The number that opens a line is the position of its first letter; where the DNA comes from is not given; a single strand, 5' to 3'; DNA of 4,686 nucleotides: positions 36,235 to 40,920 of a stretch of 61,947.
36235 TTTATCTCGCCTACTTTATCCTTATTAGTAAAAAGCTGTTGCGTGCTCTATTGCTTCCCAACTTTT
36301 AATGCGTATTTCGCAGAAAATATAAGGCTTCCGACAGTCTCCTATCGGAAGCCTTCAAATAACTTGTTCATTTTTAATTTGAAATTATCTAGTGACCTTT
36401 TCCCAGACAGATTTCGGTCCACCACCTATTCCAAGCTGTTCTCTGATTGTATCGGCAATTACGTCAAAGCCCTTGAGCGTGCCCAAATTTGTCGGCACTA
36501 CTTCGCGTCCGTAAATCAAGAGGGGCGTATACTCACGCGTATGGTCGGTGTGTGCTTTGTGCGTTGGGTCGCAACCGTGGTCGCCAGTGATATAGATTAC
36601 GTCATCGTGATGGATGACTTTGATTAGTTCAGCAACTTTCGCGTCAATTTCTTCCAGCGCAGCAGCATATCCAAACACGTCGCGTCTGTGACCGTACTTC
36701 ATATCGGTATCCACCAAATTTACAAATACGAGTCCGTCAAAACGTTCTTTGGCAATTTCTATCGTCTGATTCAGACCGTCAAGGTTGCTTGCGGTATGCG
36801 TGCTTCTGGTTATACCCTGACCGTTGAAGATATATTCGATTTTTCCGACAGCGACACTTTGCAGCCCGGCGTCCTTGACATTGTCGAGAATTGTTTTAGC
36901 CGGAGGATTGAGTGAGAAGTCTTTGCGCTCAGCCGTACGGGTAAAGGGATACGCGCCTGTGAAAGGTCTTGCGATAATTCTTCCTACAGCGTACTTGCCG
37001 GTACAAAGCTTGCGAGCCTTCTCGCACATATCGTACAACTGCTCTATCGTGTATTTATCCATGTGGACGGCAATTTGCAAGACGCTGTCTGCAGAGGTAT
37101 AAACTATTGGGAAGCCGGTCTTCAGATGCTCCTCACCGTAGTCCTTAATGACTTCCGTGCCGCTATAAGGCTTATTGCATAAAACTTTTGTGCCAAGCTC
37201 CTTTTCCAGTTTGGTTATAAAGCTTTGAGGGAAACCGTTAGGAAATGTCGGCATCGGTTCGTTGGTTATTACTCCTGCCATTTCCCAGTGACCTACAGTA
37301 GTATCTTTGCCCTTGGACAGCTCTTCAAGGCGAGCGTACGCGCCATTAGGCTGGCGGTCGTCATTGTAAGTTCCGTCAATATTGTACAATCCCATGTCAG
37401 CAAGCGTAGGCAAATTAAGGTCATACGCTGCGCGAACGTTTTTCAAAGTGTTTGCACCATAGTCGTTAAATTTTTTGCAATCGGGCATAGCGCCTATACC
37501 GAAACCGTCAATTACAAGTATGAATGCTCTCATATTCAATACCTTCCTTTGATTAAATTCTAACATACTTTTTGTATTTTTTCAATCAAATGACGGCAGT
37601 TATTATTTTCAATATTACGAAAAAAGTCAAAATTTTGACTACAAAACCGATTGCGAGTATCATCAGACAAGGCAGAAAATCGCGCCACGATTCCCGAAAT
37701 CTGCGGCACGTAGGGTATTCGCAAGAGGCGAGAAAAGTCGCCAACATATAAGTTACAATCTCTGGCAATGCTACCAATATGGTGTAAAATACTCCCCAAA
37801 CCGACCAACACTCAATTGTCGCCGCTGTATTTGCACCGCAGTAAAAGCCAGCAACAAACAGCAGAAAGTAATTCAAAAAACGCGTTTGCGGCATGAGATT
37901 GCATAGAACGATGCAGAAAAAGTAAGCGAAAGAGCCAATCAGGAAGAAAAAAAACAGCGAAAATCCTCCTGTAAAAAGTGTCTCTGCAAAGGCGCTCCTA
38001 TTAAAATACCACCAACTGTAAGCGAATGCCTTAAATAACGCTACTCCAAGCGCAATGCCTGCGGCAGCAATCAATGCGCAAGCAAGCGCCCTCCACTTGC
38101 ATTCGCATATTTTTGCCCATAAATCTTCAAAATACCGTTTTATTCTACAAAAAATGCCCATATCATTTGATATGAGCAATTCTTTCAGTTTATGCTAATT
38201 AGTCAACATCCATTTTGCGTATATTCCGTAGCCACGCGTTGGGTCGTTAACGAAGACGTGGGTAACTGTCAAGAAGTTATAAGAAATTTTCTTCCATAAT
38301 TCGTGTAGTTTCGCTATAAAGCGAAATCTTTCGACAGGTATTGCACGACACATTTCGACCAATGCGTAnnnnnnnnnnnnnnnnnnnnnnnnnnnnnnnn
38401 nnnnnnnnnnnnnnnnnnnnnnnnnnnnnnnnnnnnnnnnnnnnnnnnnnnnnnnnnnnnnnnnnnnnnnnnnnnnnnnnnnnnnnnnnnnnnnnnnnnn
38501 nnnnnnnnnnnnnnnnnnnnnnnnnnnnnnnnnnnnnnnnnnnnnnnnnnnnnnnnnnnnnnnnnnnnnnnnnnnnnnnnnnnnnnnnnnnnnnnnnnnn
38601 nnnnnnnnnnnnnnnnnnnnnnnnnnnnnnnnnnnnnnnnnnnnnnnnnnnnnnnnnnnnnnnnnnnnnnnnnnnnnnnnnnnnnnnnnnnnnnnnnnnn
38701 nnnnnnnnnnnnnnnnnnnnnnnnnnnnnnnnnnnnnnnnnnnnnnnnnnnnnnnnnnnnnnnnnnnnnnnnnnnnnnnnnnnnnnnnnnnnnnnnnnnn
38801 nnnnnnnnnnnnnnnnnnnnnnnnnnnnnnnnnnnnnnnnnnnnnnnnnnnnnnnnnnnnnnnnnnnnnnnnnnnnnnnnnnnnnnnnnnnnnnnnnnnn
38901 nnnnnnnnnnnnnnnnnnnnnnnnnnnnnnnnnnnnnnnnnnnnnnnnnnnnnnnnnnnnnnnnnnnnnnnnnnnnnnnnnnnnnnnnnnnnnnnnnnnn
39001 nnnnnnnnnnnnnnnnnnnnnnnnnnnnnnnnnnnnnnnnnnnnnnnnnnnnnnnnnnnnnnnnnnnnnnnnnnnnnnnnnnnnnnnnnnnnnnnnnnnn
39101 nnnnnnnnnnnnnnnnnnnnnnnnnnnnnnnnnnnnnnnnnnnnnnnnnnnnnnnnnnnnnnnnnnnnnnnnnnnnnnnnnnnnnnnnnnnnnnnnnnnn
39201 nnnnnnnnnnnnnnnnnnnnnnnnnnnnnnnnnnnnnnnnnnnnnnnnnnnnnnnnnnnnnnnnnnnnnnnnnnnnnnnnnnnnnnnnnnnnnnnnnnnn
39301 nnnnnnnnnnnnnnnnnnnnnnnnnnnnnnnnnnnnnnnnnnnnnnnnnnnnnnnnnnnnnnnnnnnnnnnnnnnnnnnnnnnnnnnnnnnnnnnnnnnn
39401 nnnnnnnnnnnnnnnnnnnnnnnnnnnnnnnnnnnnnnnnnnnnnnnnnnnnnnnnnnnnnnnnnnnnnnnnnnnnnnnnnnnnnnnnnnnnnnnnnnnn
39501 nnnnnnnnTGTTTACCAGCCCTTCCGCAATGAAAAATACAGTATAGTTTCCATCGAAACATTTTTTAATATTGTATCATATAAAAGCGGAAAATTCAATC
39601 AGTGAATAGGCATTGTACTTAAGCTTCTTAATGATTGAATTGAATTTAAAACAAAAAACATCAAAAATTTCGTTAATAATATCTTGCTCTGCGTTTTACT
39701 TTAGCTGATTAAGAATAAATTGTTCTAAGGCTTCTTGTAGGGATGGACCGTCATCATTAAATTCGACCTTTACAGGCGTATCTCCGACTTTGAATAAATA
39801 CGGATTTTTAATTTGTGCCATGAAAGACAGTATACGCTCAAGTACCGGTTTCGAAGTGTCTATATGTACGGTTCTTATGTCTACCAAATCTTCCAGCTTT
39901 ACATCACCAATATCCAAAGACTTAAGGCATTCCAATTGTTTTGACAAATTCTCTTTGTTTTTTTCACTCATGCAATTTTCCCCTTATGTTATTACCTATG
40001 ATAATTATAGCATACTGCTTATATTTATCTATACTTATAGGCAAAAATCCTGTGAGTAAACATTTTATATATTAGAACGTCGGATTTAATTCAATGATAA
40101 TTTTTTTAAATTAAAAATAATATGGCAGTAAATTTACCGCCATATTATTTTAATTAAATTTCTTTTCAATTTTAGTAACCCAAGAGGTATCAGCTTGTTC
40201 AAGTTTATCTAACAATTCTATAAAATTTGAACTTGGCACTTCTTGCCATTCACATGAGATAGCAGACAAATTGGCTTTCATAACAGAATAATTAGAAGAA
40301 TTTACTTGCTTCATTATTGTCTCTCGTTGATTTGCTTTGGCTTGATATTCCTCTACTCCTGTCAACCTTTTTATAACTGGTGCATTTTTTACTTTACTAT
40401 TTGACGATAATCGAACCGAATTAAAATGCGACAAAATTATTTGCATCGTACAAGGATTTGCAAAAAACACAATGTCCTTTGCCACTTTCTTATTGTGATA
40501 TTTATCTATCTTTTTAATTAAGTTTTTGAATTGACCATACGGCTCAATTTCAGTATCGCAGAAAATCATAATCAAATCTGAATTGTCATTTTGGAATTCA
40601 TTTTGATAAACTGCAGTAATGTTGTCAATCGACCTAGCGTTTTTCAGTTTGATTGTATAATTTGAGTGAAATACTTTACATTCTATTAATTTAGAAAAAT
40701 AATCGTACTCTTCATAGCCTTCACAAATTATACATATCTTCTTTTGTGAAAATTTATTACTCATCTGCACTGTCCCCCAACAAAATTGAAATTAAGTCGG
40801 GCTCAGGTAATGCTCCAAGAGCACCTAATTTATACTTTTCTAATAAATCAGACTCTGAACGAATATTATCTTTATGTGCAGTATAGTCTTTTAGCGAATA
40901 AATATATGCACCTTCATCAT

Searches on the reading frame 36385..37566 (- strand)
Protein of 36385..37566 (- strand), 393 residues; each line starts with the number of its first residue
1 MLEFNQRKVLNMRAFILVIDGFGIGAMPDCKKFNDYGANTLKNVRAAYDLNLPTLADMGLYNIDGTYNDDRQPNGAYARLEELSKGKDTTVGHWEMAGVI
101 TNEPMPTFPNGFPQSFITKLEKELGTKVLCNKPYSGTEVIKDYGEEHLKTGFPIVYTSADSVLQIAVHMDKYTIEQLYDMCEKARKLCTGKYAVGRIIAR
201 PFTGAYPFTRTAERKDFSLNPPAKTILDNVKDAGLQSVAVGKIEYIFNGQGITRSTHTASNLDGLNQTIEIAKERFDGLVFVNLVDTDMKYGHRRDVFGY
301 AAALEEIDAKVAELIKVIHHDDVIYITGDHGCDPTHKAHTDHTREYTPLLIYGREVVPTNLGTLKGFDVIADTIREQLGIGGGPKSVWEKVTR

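Call 69: search_protein_families(library=pfam, proteins=[window:36385-37566:-], max_evalue=0.001)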
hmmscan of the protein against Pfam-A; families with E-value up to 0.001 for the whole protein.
window:36385-37566:- (393 aa): 1 family
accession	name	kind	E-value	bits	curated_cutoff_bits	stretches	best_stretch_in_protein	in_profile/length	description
PF01676.23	Metalloenzyme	-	1.8e-36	126.4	24.3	1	12-380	1-250/252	Metalloenzyme superfamily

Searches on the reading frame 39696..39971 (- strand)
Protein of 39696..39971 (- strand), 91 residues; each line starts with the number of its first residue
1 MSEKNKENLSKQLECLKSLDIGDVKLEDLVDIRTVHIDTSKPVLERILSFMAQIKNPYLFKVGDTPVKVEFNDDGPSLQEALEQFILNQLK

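Call 69: search_protein_families(library=pfam, proteins=[window:39696-39971:-], max_evalue=0.001)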
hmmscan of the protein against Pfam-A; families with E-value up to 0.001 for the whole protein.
window:39696-39971:- (91 aa): 1 family
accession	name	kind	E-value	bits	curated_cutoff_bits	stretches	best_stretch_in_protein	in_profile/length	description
PF21757.2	DUF6870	-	1.5e-28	99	24.4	1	16-86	1-71/71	Family of unknown function (DUF6870)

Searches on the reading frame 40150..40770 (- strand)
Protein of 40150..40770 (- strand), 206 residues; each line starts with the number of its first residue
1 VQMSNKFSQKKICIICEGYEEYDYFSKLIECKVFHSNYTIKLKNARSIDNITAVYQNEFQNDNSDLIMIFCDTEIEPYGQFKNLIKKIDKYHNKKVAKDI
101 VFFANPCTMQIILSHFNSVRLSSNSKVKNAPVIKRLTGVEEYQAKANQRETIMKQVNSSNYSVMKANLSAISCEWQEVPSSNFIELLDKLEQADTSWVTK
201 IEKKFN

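Call 3: search_protein_families(library=pfam, proteins=[window:40150-40770:-], max_evalue=0.1)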
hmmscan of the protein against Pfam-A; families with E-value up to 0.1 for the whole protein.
window:40150-40770:- (206 aa): 0 families

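Call 4: search_protein_families(library=padloc, proteins=[window:40150-40770:-], max_evalue=0.1)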
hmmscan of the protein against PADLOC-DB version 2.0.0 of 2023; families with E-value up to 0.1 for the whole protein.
window:40150-40770:- (206 aa): 1 family
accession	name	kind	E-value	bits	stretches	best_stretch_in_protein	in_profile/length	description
PDLC02337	AbiLii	-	3.5e-08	32.2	1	8-192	27-87/170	AbiLii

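Call 5: search_protein_families(library=ncbifam, proteins=[window:40150-40770:-], max_evalue=0.1)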
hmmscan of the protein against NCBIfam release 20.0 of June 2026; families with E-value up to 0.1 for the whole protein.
window:40150-40770:- (206 aa): 1 family
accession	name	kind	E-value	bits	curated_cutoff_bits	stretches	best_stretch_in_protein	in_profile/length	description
NF004704.2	PRK06041.1-2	equivalog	0.019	13.7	550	1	111-190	81-153/555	archaellar assembly protein ArlJ/FlaJ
